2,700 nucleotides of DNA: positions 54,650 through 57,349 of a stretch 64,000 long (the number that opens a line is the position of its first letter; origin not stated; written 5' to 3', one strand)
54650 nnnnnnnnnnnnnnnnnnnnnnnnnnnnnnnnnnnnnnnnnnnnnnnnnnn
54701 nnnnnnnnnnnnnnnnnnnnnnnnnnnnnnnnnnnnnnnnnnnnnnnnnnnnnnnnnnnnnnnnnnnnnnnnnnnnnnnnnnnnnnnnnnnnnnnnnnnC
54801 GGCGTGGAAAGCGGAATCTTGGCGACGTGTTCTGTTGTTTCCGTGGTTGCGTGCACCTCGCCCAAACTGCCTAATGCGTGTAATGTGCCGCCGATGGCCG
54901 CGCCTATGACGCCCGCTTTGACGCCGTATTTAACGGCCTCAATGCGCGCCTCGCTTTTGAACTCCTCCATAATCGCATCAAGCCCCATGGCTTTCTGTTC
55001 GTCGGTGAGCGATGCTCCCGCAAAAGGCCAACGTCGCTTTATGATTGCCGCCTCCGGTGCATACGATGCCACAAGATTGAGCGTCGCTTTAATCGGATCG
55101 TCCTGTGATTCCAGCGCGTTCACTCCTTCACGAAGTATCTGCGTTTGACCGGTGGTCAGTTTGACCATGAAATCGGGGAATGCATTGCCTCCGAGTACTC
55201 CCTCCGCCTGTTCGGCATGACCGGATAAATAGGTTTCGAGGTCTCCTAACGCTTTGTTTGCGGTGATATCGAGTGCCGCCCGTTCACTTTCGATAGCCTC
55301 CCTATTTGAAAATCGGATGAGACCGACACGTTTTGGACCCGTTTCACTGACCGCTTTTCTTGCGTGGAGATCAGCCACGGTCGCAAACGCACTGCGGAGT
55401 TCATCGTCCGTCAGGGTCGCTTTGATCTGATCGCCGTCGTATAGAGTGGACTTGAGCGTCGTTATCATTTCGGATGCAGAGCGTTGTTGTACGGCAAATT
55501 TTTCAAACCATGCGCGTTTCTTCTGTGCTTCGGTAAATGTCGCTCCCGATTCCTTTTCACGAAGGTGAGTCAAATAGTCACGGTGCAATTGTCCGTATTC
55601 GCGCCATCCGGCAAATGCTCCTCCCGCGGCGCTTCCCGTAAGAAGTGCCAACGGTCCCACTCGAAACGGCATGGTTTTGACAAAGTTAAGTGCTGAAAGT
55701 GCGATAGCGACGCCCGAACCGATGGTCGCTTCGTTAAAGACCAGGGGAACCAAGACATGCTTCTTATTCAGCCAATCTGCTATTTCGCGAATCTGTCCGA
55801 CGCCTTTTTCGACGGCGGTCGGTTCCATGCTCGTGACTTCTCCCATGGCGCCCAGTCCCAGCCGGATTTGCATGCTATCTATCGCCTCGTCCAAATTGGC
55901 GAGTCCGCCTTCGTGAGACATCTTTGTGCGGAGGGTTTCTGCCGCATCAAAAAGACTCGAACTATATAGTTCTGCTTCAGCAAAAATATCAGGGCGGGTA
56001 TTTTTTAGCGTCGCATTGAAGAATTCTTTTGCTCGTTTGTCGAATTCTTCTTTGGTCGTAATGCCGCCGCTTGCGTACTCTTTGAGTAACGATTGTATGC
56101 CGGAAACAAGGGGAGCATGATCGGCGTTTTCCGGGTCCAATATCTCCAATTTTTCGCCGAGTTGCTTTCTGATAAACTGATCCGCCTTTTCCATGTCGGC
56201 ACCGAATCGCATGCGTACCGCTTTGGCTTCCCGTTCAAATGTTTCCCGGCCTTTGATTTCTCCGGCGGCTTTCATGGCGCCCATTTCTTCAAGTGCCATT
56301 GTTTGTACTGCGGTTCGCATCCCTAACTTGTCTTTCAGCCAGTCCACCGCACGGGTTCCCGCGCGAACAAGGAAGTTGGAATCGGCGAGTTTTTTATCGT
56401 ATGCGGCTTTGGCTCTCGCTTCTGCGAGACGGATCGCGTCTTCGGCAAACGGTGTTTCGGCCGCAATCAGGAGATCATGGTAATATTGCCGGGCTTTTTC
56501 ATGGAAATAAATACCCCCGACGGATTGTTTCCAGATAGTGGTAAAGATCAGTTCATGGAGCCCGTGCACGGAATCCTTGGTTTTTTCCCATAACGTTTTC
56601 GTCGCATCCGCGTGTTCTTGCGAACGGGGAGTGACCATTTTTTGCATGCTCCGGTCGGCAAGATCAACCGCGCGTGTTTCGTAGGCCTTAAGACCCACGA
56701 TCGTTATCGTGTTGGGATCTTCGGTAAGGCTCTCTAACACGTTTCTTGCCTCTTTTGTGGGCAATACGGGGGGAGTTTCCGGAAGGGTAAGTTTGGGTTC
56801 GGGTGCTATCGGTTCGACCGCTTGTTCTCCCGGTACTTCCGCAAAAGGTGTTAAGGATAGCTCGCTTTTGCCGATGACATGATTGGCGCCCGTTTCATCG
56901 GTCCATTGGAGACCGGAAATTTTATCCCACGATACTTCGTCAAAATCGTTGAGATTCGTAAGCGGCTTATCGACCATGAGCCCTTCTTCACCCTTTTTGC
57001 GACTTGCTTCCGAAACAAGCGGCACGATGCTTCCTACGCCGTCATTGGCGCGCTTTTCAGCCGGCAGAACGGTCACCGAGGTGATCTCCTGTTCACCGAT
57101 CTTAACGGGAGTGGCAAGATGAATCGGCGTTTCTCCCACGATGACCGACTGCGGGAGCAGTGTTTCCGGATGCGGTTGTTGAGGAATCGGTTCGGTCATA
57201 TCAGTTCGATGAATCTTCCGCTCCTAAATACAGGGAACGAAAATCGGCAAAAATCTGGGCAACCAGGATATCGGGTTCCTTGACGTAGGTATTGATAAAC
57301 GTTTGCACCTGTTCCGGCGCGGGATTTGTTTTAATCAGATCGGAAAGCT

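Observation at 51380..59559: Operon of Maf-like pyrophosphatase, three small ORFans and a 1939-aa membrane-associated giant protein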

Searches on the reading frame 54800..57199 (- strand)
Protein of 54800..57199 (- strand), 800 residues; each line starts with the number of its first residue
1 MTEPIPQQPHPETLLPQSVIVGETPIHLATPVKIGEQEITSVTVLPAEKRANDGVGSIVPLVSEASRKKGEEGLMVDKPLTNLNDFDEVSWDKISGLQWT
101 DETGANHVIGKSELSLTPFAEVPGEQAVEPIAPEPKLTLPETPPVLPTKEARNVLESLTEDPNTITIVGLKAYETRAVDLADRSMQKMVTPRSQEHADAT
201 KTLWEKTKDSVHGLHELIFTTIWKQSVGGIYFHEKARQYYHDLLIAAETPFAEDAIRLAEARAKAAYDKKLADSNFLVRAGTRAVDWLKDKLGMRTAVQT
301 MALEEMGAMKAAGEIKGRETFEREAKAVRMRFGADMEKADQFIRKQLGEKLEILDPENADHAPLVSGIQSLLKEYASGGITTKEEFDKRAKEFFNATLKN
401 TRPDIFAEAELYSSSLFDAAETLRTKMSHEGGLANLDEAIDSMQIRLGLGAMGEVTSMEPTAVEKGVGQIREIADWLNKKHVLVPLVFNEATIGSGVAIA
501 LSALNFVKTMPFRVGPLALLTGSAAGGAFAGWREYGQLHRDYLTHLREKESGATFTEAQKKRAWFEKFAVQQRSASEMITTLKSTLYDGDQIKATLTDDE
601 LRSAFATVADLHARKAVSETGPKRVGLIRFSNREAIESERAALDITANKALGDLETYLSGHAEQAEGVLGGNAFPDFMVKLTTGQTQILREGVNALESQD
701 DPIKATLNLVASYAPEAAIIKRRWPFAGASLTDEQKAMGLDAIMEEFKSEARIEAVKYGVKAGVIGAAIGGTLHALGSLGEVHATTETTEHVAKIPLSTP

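Call 42: predict_structure(alignment_id=A4)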
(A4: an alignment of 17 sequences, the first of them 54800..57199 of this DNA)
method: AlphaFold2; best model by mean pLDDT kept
length: 800 residues; sequences in the alignment: 17
mean_pLDDT: 56.1   pTM: 0.37
mean pLDDT of the five models: 56.1, 55.6, 54.8, 51.7, 51.0
residues with pLDDT >= 90: 5; 70-90: 233; 50-70: 204; < 50: 358
segments of 3 or more residues with pLDDT < 50: 1-15, 121-147, 158-170, 186-198, 208-229, 276-292, 429-433, 436-474, 476-478, 480-570, 699-800
pLDDT, mean of each block of 10 residues (from residue 1): 39 60 82 75 85 85 77 75 80 87 82 77 38 33 42 49 44 60 52 46 50 45 44 67 67 70 72 50 43 59 74 60 56 65 68 66 76 66 75 76 74 74 59 46 33 31 39 48 36 33 34 36 36 35 36 36 38 62 76 77 67 69 56 55 71 83 76 73 61 52 39 35 37 39 38 34 38 40 35 32
secondary structure, 60 per line:
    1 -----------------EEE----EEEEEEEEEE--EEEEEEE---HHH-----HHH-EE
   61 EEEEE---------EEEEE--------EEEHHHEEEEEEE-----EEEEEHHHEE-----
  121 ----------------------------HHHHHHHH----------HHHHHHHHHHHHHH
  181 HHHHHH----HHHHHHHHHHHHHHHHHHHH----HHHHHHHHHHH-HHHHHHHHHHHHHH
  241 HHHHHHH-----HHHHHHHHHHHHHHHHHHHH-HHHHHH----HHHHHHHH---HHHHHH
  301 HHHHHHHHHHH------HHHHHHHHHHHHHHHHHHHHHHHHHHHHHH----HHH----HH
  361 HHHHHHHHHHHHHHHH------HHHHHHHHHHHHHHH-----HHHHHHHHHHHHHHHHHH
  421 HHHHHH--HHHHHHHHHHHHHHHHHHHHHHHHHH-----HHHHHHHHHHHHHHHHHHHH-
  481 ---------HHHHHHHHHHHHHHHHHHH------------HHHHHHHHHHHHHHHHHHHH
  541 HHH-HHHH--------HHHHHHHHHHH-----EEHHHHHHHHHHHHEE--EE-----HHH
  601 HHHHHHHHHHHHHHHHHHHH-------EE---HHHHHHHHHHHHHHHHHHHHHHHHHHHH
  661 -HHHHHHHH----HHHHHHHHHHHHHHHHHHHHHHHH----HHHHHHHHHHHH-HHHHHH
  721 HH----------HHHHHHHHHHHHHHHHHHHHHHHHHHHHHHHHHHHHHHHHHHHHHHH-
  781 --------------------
elements in order (helices of 4 or more, strands of 3 or more residues): E18-20 E25-34 E37-43 E59-65 E75-79 E88-90 E94-100 E106-110 H149-156 H167-186 H191-210 H215-225 H227-247 H253-272 H274-279 H284-291 H295-311 H318-347 H359-376 H383-397 H403-426 H429-454 H460-479 H490-508 H521-543 H545-548 H557-567 H575-586 H598-620 H633-660 H662-669 H674-697 H702-713 H715-722 H733-779
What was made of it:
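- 56840..57154 (-): N-terminal beta-rich domain (aa 16-120), followed by a Pro-rich variable linker (aa ~121-150). AF2 pLDDT 75-87 with eight strands (call 42).
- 55604..55756 (-): Gly/Ala-rich, weakly hydrophobic helical hairpin (aa 482-532) inside the core. It carries the conserved Asn489-Glu490. AF2 pLDDT is below 50 here (call 42).
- About 600 residues of conserved long helices (call 42).
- Tried and rejected: AF2 of residues 1-800 gave mean pLDDT 56 (call 42).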

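Call 69: search_protein_representatives(alignment_id=A4)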
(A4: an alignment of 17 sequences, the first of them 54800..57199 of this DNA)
Query: 17 sequences, 837 profile positions. Proteins with E-value up to 0.001 (for the whole library): 604; up to 1e-10: 417; up to 1e-30: 71. The best 150 are listed.
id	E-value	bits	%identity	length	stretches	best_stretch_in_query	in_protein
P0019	0.0e+00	1360.7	-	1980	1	1-794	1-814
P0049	0.0e+00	1298.3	-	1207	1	1-829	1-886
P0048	0.0e+00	1285.2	-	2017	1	1-831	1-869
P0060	0.0e+00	1249.6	-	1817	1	1-831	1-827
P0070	0.0e+00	1244.2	-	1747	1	1-832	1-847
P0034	0.0e+00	1218.2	-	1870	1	1-797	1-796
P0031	0.0e+00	1216.9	-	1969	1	1-808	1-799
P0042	0.0e+00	1204.7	-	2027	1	1-811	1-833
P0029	0.0e+00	1188.5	-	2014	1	1-808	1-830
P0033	0.0e+00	1131.7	-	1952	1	1-797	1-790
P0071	2.4e-187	641.4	-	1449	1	8-785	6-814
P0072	3.0e-167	574.9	-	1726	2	83-787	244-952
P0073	6.1e-166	570.6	-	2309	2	221-784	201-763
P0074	8.8e-154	530.4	-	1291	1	82-791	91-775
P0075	2.4e-149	515.8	-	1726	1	11-783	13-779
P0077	9.6e-134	464.1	-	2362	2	222-784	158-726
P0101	4.5e-65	237.0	-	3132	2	214-692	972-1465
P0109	3.6e-38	148.0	-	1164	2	317-669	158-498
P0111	3.2e-37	144.8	-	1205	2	324-685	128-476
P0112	3.4e-36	141.4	-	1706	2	317-703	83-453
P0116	3.3e-35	138.2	-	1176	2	329-666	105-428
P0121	2.2e-33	132.1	-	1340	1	330-667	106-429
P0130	6.8e-31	123.9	-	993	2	328-662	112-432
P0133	5.6e-30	120.9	-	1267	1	320-702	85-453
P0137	1.3e-29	119.7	-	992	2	341-703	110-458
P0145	1.9e-28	115.8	-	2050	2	315-661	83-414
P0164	3.2e-26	108.4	-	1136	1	329-670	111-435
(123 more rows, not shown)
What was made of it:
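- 55220..56212 (-): Helical core (aa ~330-660) shared with relatives as distant as Paceibacterota. Conserved polar residues include N489, E490, E534, H545, R547, R562, R614 and R640. Profile search of 1.84 billion representatives: 604 clusters at E<=1e-3 and 417 at E<=1e-10 (call 69).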

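Call 70: search_protein_families(library=pfam, proteins=[P0071, P0074, P0109, P0111, P0116, P0130, P0137, P0164], max_evalue=0.001)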
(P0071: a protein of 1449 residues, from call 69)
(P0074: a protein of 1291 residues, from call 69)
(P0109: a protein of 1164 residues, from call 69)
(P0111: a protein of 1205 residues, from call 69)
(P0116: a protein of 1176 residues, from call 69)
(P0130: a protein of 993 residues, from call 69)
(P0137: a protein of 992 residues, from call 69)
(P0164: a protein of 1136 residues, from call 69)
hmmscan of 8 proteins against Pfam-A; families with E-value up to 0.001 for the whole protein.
P0071 (1449 aa): 0 families

P0074 (1291 aa): 0 families

P0109 (1164 aa): 0 families

P0111 (1205 aa): 1 family
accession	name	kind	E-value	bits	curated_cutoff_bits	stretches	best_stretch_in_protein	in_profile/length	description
PF09851.14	SHOCT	-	0.00016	21.7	27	0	172-193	3-24/28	Short C-terminal domain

P0116 (1176 aa): 0 families

P0130 (993 aa): 0 families

P0137 (992 aa): 0 families

P0164 (1136 aa): 0 families

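Call 71: list_cluster_members(proteins=[P0071, P0073, P0077, P0101, P0109, P0112, P0121, P0133, P0145, P0164])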
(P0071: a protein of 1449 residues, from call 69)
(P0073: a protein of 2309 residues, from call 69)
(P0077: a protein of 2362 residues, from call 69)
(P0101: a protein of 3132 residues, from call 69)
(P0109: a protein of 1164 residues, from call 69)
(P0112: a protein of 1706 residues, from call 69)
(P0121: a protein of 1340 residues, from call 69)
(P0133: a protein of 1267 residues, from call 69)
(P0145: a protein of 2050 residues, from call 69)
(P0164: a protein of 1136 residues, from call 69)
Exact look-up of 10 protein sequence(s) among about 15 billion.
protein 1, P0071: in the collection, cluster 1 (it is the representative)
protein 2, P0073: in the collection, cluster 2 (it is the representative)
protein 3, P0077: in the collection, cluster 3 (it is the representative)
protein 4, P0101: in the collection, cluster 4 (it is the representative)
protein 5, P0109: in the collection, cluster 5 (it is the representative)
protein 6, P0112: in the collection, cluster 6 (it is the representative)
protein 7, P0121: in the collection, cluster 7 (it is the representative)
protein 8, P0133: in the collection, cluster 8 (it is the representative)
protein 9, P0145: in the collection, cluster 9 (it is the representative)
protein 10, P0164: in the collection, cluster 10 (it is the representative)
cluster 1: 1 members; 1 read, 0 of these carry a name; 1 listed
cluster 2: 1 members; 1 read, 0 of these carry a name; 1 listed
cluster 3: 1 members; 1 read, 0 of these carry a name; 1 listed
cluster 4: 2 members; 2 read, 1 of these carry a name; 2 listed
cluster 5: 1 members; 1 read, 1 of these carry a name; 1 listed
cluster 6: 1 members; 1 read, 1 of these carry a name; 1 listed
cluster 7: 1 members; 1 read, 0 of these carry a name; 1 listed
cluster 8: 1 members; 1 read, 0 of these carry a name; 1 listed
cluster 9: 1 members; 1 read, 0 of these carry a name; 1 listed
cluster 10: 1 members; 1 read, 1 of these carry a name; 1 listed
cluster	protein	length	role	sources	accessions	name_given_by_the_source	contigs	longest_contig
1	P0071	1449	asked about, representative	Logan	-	-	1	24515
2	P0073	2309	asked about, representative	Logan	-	-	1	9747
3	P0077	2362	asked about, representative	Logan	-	-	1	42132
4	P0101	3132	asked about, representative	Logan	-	-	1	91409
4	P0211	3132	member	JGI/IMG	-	ADP-heptose:LPS heptosyltransferase/serine/threonine protein phosphatase PrpC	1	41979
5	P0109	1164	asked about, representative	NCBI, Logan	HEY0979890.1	MAG TPA: hypothetical protein VGE18_00570 [Candidatus Paceibacterota bacterium]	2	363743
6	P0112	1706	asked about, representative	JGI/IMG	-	uncharacterized protein (DUF362 family)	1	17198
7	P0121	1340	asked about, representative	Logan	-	-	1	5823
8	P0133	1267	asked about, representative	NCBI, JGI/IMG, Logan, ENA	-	-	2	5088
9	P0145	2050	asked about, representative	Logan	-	-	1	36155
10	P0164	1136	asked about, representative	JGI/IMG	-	hypothetical protein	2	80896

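Call 74: search_protein_families(library=pfam, proteins=[P0101, P0112, P0145, P0077], max_evalue=0.001)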
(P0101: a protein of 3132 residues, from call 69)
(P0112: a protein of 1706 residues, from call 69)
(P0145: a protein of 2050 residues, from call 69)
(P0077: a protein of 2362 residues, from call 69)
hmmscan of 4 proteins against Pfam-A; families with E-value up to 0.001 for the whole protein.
P0101 (3132 aa): 4 families
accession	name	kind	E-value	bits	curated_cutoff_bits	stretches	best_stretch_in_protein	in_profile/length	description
PF00498.31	FHA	-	5e-17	62.5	20.7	1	2496-2561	3-67/67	FHA domain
PF01075.23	Glyco_transf_9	-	1.6e-10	41.1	22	1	2303-2423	96-210/247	Glycosyltransferase family 9 (heptosyltransferase)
PF16697.10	Yop-YscD_cpl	-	1.1e-08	35.6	33.2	1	2492-2570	17-93/94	Inner membrane component of T3SS, cytoplasmic domain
PF07228.17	SpoIIE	-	4.1e-05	24.1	25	0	2769-2853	111-191/192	Stage II sporulation protein E (SpoIIE)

P0112 (1706 aa): 2 families
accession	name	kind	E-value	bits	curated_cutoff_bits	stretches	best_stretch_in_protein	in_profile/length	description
PF04015.17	DUF362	-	5.1e-17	63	24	1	1351-1553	1-198/200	Domain of unknown function (DUF362)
PF00535.33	Glycos_transf_2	-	0.0008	19.8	23.3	0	912-984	2-60/168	Glycosyl transferase family 2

P0145 (2050 aa): 0 families

P0077 (2362 aa): 0 families
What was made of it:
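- Relatives carry FHA and PP2C domains, which are typical cytoplasmic signalling domains (call 74). Relatives carry FHA and PP2C signalling modules (call 74).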

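Call 78: find_encoding_contigs(protein=P0109, flank=5000, max_places=1)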
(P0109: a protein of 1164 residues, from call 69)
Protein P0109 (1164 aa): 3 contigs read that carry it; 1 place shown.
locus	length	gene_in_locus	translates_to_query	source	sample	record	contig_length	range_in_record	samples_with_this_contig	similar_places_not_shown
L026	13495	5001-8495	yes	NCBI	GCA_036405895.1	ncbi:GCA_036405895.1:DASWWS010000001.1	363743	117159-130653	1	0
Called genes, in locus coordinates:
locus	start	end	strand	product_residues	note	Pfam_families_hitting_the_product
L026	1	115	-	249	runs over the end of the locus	PF02673:BacA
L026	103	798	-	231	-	PF04452:Methyltrans_RNA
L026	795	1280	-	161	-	PF09900:DUF2127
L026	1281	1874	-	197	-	PF09335:VTT_dom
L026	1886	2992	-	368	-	PF00535:Glycos_transf_2, PF10111:Glyco_tranf_2_2 (weak), PF13641:Glyco_tranf_2_3 (weak), PF04138:GtrA_DPMS_TM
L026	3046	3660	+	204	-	PF09335:VTT_dom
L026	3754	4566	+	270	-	PF18914:DUF5666 (faint)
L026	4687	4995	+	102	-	PF18908:DUF5663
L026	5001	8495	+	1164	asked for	-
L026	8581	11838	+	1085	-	-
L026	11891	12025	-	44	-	-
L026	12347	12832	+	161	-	-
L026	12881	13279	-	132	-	-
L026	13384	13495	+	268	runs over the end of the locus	-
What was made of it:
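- The Paceibacterota locus L026 has BacA, two VTT/DedA genes and a GT2-GtrA gene nearby (call 78).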

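Call 79: find_encoding_contigs(protein=P0071, flank=5000, max_places=1)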
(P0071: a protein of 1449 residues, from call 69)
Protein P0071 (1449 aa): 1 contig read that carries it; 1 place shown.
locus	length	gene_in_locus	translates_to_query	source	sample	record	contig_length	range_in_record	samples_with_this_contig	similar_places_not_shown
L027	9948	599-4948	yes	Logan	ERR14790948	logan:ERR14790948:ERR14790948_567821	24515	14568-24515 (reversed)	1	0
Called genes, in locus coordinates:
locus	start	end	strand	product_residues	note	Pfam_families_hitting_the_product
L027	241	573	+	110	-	-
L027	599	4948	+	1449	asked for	-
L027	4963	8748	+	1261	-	PF14398:ATPgrasp_YheCD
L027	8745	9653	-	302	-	-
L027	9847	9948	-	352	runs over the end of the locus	-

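Call 80: fold_search(model_id=the predicted structure, library=pdb)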
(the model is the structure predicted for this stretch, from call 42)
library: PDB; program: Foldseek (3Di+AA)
matches with E <= 10: 118; with E <= 0.001: 0
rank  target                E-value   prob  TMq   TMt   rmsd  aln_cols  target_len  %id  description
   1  3o0y_A                4.9e-02  0.14  0.07  0.08  24.1       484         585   12  The crystal structure of the putative lipoprotein from Colwellia psychrerythraea (released 2010-09-22)
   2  3o0y_B                1.0e-01  0.12  0.06  0.08  24.7       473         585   10  The crystal structure of the putative lipoprotein from Colwellia psychrerythraea (released 2010-09-22)
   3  6gb2_BY               7.5e-01  0.10  0.05  0.12  20.7       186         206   15  Unique features of mammalian mitochondrial translation initiation revealed by cryo-EM. This file contains the 39S rib (released 2018-08-08)
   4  9qvm_H                1.0e+00  0.06  0.08  0.10  37.2       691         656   13  Cryo-EM reconstruction of the NEDD1 anchor protein and CDK5RAP2 bound to the gamma-tubulin ring complex (released 2025-05-21)
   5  8gy0_A                1.1e+00  0.06  0.06  0.12  28.9       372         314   14  Agrocybe pediades linalool sunthase (Ap.LS) (released 2023-04-12)
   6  4v19_Y                1.3e+00  0.08  0.05  0.12  20.6       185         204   14  Structure of the large subunit of the mammalian mitoribosome, part 1 of 2 (released 2014-10-08)
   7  5qu2_B                1.5e+00  0.15  0.03  0.27  11.7        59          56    8  Crystal Structure of human Nck SH3.1 in complex with peptide PPPVPNPDY (released 2020-02-12)
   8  5l24_C                1.5e+00  0.03  0.06  0.10  29.2       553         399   13  Structure of CNTnw N149L in the intermediate 2 state (released 2017-04-12)
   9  1hci_A                1.6e+00  0.04  0.08  0.12  60.2       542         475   11  CRYSTAL STRUCTURE OF THE ROD DOMAIN OF ALPHA-ACTININ (released 2001-06-27)
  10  9mg8_B                1.8e+00  0.04  0.07  0.13  30.2       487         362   17  Crystal Structure of b-iTHR-110 (released 2025-12-17)
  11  2vkn_A                2.0e+00  0.11  0.04  0.24  11.8        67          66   10  YEAST SHO1 SH3 DOMAIN COMPLEXED WITH A PEPTIDE FROM PBS2 (released 2008-02-05)
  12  4pd5                  2.0e+00  0.03  0.07  0.11  30.5       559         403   11  Crystal structure of vcCNT-7C8C bound to gemcitabine (released 2014-08-13)
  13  9g3z_H                2.0e+00  0.03  0.08  0.08  37.4       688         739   12  Structure of the Open gamma-Tubulin Ring Complex from Pig Brain (released 2024-10-02)
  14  8b4l_E                2.2e+00  0.11  0.10  0.21  26.9       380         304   13  Crystal structure of a selenomethionine-labeled hydropyrene synthase (M75L variant) in its closed conformation (released 2023-10-04)
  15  5hn8_D                2.2e+00  0.08  0.10  0.18  21.8       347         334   11  Crystal structure of Plasmodium vivax geranylgeranylpyrophosphate synthase complexed with BPH-1182 (released 2016-09-07)
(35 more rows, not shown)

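Call 88: find_encoding_contigs(protein=P0164, flank=4000, max_places=1)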
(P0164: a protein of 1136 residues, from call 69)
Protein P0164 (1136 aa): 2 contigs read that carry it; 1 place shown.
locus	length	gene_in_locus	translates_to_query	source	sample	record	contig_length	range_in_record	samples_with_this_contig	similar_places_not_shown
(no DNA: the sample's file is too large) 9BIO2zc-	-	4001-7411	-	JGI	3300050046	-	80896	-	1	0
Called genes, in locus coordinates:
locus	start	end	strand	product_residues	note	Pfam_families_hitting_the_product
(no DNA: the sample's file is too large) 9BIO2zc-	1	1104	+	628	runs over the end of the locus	PF00004:AAA, PF20720:nSTAND3 (faint), PF23902:AAA_lid_PRS2_C (weak), PF17862:AAA_lid_3, PF01434:Peptidase_M41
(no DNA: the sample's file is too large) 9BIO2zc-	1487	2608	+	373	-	PF00149:Metallophos, PF12850:Metallophos_2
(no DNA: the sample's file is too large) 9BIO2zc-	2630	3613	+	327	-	-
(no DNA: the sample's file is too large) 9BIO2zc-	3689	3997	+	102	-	PF18908:DUF5663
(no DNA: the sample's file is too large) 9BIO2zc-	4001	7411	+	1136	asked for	-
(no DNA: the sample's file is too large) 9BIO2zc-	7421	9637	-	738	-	PF17191:RecG_wedge, PF01336:tRNA_anti-codon, PF00270:DEAD, PF04851:ResIII, PF00271:Helicase_C, PF19833:RecG_dom3_C (weak)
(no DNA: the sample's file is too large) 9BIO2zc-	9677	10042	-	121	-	PF00072:Response_reg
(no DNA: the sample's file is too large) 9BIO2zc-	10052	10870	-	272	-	PF00512:HisKA (weak), PF02518:HATPase_c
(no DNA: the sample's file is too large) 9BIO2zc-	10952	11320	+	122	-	-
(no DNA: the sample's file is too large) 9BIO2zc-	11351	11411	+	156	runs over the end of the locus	-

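Call 89: find_encoding_contigs(protein=P0101, flank=4000, max_places=1)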
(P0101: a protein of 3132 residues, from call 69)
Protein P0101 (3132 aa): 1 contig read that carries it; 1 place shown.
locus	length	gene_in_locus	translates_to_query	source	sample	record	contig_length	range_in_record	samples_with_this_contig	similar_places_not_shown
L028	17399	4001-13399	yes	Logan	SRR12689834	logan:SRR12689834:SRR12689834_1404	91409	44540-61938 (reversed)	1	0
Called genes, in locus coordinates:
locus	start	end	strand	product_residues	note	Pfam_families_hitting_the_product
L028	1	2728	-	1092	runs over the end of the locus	-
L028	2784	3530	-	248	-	-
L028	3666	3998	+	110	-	PF18908:DUF5663 (weak)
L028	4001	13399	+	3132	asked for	PF01075:Glyco_transf_9, PF00498:FHA, PF16697:Yop-YscD_cpl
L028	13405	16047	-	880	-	PF13946:DUF4214 (faint)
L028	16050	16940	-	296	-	PF00459:Inositol_P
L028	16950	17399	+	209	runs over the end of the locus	-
